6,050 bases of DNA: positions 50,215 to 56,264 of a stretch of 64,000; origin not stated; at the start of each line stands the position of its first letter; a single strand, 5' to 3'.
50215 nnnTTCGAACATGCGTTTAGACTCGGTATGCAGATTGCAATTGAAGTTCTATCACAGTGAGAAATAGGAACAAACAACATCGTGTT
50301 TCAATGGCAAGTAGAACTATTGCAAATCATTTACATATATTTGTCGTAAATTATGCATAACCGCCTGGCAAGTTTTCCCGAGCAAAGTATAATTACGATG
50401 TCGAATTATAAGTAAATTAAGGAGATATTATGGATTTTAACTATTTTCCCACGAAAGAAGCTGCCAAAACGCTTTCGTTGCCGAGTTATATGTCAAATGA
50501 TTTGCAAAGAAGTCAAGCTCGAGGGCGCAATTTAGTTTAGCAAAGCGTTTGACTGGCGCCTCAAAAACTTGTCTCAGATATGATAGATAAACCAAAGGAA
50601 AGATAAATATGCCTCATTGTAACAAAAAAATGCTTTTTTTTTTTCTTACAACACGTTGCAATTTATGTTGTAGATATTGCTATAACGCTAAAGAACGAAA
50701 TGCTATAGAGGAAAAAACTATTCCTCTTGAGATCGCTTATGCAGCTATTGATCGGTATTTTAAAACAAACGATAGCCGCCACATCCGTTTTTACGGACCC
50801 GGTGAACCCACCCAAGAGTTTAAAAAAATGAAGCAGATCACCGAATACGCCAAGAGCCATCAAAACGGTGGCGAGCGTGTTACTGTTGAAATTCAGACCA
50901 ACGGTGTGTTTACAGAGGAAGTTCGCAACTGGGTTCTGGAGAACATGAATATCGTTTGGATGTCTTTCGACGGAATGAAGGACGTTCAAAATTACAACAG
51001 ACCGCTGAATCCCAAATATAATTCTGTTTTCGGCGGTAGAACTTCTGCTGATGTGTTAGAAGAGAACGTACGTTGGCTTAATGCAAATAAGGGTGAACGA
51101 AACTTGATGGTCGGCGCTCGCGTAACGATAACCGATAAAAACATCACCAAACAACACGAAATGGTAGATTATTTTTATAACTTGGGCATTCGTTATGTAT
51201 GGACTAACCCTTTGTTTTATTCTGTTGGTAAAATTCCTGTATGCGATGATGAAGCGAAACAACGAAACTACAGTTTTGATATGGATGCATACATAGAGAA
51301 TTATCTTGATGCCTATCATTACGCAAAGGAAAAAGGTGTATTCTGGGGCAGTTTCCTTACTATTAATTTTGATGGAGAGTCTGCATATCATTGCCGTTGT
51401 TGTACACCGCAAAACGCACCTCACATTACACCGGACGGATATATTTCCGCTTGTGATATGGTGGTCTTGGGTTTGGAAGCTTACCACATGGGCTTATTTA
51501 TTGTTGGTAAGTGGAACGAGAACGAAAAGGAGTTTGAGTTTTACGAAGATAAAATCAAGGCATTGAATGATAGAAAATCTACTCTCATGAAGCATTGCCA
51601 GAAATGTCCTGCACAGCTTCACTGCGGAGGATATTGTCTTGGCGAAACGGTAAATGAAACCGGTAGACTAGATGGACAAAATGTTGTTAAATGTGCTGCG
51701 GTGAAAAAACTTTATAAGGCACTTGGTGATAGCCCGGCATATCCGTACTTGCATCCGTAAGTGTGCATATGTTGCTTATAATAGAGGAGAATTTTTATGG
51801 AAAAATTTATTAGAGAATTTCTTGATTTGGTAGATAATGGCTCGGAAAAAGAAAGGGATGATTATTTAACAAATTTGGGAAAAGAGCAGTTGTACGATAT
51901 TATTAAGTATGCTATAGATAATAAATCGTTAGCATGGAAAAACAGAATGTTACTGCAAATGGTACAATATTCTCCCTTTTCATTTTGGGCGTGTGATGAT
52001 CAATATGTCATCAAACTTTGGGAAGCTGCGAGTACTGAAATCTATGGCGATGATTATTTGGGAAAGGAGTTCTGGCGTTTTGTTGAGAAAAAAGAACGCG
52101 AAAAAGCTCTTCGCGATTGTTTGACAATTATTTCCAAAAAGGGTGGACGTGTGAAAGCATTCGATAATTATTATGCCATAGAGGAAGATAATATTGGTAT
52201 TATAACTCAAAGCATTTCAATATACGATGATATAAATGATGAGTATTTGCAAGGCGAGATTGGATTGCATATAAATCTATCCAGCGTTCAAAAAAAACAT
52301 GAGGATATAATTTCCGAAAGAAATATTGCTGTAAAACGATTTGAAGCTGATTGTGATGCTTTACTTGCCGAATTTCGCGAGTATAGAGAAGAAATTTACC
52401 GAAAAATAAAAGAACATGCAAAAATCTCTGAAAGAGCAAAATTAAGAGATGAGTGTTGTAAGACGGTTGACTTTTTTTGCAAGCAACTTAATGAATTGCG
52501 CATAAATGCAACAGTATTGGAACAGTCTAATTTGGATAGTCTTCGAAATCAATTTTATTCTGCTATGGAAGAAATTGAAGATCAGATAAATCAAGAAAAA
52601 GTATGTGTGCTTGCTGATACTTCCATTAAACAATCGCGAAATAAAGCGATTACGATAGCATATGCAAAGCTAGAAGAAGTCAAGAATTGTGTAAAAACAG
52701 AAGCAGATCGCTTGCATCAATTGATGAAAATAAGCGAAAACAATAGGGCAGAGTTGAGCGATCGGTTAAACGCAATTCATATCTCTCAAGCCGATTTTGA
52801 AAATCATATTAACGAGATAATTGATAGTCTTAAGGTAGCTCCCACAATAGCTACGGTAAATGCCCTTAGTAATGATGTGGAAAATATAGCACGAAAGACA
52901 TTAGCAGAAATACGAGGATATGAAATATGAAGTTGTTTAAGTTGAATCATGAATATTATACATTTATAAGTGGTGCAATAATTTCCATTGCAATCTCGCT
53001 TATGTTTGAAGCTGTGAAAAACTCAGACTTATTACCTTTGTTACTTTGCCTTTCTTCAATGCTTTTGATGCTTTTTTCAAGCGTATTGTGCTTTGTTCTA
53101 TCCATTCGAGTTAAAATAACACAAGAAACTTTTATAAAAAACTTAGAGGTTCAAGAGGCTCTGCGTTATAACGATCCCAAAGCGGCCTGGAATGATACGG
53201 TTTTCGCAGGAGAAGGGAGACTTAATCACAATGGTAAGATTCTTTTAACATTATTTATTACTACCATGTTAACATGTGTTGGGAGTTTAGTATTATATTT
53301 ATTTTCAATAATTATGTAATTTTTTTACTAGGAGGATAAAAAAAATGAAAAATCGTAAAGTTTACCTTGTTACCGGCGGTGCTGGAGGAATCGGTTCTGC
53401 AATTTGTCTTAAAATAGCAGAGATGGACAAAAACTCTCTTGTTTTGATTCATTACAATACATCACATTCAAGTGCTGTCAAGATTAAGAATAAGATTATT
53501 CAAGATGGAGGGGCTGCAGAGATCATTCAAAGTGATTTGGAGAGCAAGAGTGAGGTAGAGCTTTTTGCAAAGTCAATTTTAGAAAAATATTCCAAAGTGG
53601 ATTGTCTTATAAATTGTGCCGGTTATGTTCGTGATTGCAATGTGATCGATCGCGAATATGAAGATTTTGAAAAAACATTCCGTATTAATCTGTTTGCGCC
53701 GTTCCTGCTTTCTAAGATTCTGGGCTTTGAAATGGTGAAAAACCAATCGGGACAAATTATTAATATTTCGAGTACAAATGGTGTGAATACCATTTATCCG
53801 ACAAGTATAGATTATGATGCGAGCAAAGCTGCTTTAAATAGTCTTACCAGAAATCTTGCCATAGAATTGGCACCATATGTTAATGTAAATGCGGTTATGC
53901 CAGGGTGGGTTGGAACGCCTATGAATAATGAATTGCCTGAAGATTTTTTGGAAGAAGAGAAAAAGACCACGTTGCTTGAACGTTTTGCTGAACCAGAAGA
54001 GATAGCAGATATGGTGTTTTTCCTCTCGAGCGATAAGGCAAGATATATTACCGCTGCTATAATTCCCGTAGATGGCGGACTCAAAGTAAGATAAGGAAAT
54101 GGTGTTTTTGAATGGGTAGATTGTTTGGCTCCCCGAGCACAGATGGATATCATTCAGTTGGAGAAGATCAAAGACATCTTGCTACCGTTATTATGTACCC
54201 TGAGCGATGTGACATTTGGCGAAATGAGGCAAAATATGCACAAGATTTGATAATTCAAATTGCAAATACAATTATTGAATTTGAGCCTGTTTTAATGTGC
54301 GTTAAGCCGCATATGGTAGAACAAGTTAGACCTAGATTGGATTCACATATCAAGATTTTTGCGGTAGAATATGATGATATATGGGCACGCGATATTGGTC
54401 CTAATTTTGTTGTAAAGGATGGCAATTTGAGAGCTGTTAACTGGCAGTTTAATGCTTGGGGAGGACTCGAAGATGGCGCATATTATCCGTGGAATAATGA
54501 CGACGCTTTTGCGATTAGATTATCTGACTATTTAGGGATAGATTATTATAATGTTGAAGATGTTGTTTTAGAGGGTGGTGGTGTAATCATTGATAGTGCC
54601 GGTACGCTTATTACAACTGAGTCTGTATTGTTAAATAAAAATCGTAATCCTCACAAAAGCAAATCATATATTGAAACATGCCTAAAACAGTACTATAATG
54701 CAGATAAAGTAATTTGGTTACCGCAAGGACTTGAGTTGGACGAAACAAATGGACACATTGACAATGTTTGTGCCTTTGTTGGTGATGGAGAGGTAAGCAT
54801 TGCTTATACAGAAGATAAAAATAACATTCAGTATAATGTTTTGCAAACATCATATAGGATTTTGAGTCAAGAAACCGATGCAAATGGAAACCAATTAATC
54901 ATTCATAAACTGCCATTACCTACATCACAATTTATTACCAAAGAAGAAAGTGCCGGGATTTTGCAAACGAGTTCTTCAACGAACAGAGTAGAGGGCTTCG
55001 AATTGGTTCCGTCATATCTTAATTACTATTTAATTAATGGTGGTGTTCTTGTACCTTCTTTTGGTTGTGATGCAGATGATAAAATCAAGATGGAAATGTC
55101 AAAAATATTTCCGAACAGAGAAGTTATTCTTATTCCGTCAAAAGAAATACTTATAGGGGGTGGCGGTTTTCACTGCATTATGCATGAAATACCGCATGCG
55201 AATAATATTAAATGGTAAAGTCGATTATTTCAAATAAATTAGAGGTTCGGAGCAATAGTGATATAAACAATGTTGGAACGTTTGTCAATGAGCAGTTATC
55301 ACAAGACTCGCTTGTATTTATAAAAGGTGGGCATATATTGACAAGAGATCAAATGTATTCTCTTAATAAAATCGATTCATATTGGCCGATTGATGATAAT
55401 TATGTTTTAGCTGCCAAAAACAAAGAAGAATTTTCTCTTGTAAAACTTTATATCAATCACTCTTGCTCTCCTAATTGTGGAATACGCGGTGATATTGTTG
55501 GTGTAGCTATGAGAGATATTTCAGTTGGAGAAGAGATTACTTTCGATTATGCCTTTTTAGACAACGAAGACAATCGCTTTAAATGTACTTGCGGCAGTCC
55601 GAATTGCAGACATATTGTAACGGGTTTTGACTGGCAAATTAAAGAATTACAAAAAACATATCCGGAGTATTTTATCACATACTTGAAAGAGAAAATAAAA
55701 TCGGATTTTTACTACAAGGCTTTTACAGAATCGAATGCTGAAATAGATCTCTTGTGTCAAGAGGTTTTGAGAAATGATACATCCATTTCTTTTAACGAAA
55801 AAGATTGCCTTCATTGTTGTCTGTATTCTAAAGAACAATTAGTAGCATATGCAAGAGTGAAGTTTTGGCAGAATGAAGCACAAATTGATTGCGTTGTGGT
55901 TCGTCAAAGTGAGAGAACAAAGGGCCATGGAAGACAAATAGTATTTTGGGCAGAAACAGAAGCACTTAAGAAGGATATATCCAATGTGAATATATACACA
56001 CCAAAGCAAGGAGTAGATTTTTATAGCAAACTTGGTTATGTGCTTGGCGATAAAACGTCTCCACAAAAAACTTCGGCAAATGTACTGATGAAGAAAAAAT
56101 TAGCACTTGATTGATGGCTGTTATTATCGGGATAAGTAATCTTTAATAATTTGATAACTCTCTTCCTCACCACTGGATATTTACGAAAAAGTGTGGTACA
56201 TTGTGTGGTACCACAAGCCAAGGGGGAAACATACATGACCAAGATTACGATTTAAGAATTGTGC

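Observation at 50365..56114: Compositionally foreign six-gene operon with an unusual enzyme combination: rSAM/SPASM, PAS-coiled-coil, membrane protein, SDR, agmatine/arginine-deiminase-like, SET-GNAT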

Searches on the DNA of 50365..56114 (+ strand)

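Call 7: search_dna_similar(query=window:50365-56114:+, collection=plasmids, mode=near)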
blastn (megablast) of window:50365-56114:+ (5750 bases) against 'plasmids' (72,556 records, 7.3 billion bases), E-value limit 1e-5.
No match.

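Call 8: search_dna_similar(query=window:50365-56114:+, collection=phages, mode=near)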
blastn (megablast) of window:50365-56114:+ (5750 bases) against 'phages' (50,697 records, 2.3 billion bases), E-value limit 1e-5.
No match.

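Call 88: search_rna_families(sources=[L002, L003, L012, L017, L028, L035, L038, L041, L063], threshold=gathering)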
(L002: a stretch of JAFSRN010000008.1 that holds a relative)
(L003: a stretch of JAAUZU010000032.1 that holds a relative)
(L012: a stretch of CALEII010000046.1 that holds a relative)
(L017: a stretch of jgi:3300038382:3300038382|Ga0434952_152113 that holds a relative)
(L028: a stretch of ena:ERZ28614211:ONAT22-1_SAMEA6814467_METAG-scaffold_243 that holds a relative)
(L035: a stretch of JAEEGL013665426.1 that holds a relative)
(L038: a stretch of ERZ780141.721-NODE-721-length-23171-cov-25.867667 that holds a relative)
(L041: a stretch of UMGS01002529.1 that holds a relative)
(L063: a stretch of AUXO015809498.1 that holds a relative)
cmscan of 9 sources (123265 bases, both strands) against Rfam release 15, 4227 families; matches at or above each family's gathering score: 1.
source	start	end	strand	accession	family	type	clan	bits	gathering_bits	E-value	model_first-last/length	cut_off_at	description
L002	2501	2571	+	RF00005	tRNA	Gene; tRNA;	CL00001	61.9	29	1e-10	1-71/71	no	tRNA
